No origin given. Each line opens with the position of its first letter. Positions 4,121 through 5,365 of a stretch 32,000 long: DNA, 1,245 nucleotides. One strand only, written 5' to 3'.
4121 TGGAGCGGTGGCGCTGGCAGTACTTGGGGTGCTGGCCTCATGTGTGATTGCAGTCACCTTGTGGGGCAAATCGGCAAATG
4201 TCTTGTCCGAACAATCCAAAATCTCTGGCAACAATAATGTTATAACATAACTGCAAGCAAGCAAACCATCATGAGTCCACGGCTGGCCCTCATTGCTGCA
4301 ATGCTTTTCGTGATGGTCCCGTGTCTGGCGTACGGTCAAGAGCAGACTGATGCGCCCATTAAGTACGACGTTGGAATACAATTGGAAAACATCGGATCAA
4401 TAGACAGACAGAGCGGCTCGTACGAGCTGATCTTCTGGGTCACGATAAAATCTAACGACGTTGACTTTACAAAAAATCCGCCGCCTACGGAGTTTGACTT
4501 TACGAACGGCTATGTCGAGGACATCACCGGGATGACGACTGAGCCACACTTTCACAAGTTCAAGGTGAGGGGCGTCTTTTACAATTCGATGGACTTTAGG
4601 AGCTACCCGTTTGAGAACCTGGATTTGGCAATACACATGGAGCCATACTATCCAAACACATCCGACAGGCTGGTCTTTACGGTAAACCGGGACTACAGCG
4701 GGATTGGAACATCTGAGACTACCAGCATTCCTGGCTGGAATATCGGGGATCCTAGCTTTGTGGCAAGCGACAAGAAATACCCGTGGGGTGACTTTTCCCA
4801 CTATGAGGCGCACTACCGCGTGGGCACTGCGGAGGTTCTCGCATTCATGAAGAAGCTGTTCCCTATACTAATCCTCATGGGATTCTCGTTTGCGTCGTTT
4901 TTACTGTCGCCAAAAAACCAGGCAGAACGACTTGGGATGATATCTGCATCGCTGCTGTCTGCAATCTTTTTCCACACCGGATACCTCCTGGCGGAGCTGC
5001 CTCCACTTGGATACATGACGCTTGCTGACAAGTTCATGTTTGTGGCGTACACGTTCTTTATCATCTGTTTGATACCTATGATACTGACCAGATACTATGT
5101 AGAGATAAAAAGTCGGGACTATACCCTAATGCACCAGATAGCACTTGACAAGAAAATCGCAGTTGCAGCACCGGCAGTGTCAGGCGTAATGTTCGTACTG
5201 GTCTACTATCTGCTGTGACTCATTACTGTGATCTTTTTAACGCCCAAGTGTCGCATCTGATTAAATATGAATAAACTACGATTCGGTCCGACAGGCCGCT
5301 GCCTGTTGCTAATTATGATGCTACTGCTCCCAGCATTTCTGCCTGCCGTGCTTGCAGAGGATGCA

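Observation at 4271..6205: Tandem pair of GLIC-like pentameric ligand-gated ion channel genes in an archaeon, with different-looking selectivity filters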

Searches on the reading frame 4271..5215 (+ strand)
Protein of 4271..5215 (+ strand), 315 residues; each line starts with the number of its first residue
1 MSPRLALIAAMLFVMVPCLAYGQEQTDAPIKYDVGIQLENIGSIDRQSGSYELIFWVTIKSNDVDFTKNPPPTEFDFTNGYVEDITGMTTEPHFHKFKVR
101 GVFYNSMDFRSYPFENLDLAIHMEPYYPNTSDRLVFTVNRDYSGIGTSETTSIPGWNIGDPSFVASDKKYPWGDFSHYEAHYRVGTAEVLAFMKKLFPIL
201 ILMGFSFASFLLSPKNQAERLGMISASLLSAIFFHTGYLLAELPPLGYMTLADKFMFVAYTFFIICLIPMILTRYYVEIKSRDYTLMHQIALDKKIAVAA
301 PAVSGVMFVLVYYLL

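Call 3: search_protein_families(library=pfam, proteins=[window:4271-5215:+], max_evalue=1)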
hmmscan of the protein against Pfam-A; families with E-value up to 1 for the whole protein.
window:4271-5215:+ (315 aa): 1 family
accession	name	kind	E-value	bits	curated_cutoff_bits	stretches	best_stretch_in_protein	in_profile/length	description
PF05151.17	PsbM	-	0.15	12.4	24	1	5-19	6-20/31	Photosystem II reaction centre M protein (PsbM)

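Call 4: search_solved_structures(query=window:4271-5215:+, max_evalue=1, show_alignments=3)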
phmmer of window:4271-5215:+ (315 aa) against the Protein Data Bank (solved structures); distinct sequences matched with E-value up to 1: 155 (the best 60 are shown).
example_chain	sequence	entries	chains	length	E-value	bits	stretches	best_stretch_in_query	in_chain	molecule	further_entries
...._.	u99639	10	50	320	4.2e-10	42.9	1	105-268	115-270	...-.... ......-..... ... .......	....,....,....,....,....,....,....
3lsv_A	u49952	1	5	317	4.3e-10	42.8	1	92-284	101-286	Ligand-gated ion channel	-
4il9_A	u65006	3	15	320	4.5e-10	42.8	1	92-284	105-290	Proton-gated ion channel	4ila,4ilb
6fvq_A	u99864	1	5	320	4.8e-10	42.7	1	105-268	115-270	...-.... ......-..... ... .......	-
6hyx_A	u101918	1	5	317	1.9e-09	40.7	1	92-284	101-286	Proton-gated ion channel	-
6hz1_A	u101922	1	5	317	2.2e-09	40.5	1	92-284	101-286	Proton-gated ion channel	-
3ei0_A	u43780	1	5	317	2.8e-09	40.2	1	92-284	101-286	Glr4197 protein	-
6f15_A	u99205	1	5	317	2.8e-09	40.2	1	92-284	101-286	Proton-gated ion channel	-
5mzr_A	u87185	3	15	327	2.8e-09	40.2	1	92-284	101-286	Proton-gated ion channel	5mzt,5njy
6i08_D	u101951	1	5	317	2.9e-09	40.1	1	92-284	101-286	Proton-gated ion channel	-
5iux_A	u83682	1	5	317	3.9e-09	39.7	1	92-284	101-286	Proton-gated ion channel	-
6f0r_A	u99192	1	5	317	3.9e-09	39.7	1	92-284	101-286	Proton-gated ion channel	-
3uu3_A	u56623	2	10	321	3.9e-09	39.7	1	92-284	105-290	Glr4197 protein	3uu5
4lmj_E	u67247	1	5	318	4e-09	39.7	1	92-284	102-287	Proton-gated ion channel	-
8i41_A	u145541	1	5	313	4e-09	39.7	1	92-284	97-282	Proton-gated ion channel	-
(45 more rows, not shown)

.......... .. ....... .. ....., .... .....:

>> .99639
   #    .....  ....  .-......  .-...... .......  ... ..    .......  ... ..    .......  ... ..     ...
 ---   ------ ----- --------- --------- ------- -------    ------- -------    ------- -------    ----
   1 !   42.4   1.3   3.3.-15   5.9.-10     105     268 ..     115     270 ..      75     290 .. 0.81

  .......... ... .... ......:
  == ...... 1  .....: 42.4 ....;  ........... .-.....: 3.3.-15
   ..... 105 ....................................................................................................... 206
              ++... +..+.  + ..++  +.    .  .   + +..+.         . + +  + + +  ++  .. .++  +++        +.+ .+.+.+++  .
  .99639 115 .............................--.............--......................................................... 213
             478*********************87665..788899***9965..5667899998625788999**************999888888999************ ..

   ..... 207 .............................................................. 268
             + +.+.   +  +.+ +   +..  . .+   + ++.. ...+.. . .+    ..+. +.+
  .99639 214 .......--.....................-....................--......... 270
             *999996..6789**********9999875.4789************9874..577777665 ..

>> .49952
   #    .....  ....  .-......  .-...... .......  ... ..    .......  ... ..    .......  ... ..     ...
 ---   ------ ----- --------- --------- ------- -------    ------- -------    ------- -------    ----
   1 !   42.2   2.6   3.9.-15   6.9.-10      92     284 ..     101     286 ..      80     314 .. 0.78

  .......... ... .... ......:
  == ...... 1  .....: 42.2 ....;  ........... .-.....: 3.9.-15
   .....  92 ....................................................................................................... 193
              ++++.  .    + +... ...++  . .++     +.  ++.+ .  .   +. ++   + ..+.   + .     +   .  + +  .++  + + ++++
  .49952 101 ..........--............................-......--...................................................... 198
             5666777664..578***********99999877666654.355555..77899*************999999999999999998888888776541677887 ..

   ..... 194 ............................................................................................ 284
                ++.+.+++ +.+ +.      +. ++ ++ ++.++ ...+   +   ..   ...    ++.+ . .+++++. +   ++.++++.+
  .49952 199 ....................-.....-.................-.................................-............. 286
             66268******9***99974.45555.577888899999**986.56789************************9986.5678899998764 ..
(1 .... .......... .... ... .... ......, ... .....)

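Call 8: find_homologous_proteins(query=window:4271-5215:+, max_evalue=0.001)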
Query window:4271-5215:+ (315 aa): 38 proteins with E <= 0.001 among 2041 candidates.
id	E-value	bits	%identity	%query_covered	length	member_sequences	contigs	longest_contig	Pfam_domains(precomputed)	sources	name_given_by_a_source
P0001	4.6e-210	715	100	100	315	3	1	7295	-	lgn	-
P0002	1.2e-167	575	78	100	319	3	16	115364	-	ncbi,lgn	-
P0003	3.3e-152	524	72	99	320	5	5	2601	-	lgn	-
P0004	2.1e-151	522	71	99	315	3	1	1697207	-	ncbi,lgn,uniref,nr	ncbi:hypothetical protein [Candidatus Nitrosotenuis aquarius]|uniref:hypothetical protein n=1 Tax=Ca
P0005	1.0e-149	516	72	95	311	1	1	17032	-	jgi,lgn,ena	-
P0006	2.4e-149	515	70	95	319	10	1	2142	-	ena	-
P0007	4.1e-147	508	68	100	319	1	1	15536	-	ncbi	ncbi:MAG: hypothetical protein ACT4OD_02830 [Candidatus Nitrosotenuis sp.]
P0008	7.6e-147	507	72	88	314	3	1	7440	-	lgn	-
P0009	3.6e-145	501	66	100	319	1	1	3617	-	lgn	-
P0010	4.3e-143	495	69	94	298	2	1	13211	-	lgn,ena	-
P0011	1.6e-138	480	58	99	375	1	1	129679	-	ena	-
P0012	1.2e-113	398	58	90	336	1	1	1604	-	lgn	-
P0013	2.3e-109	384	55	93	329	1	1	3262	-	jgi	-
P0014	2.0e-100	354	53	94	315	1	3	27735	-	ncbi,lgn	-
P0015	8.5e-99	349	51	95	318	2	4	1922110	-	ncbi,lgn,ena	-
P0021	5.3e-86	307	45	97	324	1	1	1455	-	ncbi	-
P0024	1.6e-85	305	48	90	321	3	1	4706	-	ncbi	-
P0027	1.7e-84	302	45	91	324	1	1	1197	-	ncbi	-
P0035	2.0e-77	279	40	95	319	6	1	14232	-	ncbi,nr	ncbi:MAG: hypothetical protein HN384_04900 [Nitrosopumilus sp.]|nr:hypothetical protein [Nitrosopumi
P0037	6.1e-67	244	38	95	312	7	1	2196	-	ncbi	-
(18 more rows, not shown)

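Call 21: find_encoding_contigs(protein=P0015, flank=6000, max_places=2)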
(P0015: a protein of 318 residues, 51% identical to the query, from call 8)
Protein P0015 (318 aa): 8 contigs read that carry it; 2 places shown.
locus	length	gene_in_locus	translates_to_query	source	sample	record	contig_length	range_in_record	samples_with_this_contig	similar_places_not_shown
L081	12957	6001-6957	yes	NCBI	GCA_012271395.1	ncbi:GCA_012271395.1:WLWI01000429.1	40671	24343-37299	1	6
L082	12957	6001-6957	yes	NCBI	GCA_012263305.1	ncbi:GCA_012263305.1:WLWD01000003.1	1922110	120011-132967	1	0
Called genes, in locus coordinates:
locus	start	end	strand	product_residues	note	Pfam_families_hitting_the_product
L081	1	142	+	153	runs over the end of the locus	PF10604:Polyketide_cyc2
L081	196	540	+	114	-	-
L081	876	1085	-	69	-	-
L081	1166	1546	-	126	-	-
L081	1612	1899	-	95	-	-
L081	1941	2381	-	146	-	-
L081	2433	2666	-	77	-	PF01037:AsnC_trans_reg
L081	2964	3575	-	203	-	PF14512:TM1586_NiRdase (faint), PF00881:Nitroreductase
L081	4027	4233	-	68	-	-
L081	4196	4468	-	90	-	-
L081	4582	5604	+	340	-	PF00752:XPG_N, PF00867:XPG_I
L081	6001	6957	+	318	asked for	-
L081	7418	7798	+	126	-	-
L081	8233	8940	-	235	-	PF00226:DnaJ, PF00515:TPR_1, PF13414:TPR_11, PF13371:TPR_9, PF13424:TPR_12, PF00515:TPR_1, PF13432:TPR_16, PF13414:TPR_11, +20 more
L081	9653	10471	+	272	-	-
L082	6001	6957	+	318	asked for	-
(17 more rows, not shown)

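Call 22: find_encoding_contigs(protein=P0035, flank=6000, max_places=2)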
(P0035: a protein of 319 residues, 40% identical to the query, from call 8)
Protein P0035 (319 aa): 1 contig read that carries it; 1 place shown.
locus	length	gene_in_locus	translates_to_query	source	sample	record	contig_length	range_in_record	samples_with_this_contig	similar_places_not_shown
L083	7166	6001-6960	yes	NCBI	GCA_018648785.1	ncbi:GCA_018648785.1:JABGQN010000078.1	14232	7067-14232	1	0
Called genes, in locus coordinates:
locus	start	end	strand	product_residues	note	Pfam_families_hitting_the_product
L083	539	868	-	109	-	-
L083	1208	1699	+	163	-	-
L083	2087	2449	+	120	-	-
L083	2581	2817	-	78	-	-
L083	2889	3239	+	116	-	-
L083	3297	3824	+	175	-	-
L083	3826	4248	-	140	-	-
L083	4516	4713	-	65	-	-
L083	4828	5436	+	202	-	-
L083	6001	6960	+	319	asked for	-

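Call 23: find_encoding_contigs(protein=P0004, flank=8000, max_places=2)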
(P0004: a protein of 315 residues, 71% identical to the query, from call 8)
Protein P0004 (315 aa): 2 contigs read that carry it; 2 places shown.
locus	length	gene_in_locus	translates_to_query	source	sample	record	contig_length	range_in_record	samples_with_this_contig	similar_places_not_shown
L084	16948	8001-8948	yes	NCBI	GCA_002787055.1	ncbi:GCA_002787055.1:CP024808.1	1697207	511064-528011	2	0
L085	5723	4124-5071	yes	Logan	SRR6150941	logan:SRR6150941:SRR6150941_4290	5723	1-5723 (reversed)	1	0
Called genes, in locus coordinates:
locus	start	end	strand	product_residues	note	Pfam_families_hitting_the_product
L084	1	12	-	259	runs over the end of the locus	-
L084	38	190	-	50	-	-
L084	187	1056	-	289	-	PF00413:Peptidase_M10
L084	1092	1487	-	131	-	-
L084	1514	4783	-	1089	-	PF00041:fn3, PF24421:Ig_J (faint), PF00041:fn3, PF25788:Ig_Rha78A_N (weak), PF25059:FN3_DSCAM-DSCAML_C (weak), PF00041:fn3, PF16656:Pur_ac_phosph_N (weak), PF00041:fn3, +2 more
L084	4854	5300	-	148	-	-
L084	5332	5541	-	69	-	-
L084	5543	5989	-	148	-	-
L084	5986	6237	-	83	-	-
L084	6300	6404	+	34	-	-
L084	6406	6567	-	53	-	-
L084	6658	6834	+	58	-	-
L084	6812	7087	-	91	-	PF00543:P-II (weak)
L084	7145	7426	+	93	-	PF06348:DUF1059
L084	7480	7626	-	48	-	-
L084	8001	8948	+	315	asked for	-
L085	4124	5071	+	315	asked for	-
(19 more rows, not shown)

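Call 36: predict_structure(alignment_id=A2)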
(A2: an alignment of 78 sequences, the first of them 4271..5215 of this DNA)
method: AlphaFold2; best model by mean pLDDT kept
length: 315 residues; sequences in the alignment: 78
mean_pLDDT: 91.8   pTM: 0.79
mean pLDDT of the five models: 91.8, 91.2, 90.8, 89.5, 82.1
residues with pLDDT >= 90: 253; 70-90: 44; 50-70: 12; < 50: 6
segments of 3 or more residues with pLDDT < 50: 21-23
pLDDT, mean of each block of 10 residues (from residue 1): 69 60 67 97 91 97 94 94 97 97 93 94 96 97 89 87 97 97 93 96 97 94 97 96 91 97 97 90 89 96 97 93
secondary structure, 60 per line:
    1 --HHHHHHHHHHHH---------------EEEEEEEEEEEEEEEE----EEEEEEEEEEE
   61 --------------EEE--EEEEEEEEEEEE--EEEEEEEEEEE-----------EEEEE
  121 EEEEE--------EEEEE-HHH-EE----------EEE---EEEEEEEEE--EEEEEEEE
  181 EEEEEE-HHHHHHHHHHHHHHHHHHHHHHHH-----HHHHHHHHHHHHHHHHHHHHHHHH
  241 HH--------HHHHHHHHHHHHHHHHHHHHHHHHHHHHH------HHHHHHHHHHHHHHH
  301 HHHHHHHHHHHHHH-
elements in order: H3-14 E30-45 E50-60 E75-77 E80-91 E94-104 E116-125 E134-138 E156-158 E162-170 E173-186 H188-211 H217-242 H251-279 H286-314

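Call 40: list_cluster_members(proteins=[P0002, P0011, P0014, P0015, P0021, P0024, P0027, P0037, P0039, P0001])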
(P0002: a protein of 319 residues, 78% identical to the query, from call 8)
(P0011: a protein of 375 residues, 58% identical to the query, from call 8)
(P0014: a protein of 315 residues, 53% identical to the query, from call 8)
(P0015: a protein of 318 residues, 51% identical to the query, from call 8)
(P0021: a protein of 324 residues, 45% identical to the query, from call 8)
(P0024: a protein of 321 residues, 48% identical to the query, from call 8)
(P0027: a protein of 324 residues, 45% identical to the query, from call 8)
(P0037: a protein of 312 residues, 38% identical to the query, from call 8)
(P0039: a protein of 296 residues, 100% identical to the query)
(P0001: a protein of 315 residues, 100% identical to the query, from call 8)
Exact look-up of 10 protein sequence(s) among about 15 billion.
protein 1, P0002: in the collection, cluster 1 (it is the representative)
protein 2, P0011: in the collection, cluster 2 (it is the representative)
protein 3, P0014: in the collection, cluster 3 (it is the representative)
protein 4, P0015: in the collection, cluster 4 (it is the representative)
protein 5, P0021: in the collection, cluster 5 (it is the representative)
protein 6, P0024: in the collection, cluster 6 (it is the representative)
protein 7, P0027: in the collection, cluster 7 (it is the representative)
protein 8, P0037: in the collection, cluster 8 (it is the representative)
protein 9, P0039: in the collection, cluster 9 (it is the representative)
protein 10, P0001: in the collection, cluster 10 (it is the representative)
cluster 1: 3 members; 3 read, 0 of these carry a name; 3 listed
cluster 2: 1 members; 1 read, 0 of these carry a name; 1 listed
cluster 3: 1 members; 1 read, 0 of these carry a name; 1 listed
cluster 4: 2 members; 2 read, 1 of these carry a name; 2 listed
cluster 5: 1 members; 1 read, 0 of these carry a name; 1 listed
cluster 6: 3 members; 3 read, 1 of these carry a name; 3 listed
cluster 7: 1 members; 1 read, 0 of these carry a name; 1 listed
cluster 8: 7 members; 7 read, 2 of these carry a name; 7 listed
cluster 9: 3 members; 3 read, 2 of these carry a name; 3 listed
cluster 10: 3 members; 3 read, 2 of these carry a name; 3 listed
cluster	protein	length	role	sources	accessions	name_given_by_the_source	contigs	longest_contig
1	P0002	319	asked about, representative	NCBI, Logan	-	-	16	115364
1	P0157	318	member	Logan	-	-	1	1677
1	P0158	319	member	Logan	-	-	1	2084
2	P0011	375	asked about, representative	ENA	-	-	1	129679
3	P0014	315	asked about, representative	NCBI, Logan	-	-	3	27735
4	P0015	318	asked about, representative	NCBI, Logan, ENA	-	-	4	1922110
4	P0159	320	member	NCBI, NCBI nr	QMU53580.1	MAG: hypothetical protein GKS07_00825 [Nitrosopumilus sp.]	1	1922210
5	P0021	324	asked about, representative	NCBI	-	-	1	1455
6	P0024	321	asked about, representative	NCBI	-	-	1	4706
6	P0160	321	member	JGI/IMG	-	hypothetical protein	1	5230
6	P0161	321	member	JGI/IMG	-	-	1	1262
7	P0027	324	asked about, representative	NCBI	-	-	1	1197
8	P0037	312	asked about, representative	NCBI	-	-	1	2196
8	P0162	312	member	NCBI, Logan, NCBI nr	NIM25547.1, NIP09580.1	MAG: hypothetical protein GTO72_03050 [Nitrosopumilaceae archaeon] | hypothetical protein [Nitrosopumilaceae archaeon]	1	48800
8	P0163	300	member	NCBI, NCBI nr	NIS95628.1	MAG: hypothetical protein GTN97_06930 [Nitrosopumilaceae archaeon] | hypothetical protein [Nitrosopumilaceae archaeon]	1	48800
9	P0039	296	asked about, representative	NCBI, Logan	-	-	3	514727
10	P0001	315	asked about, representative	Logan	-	-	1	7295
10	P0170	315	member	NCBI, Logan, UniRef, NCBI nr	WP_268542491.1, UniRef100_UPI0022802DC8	hypothetical protein [Candidatus Nitrosotenuis cloacae] | hypothetical protein n=1 Tax=Candidatus Nitrosotenuis cloacae TaxID=1603555 ...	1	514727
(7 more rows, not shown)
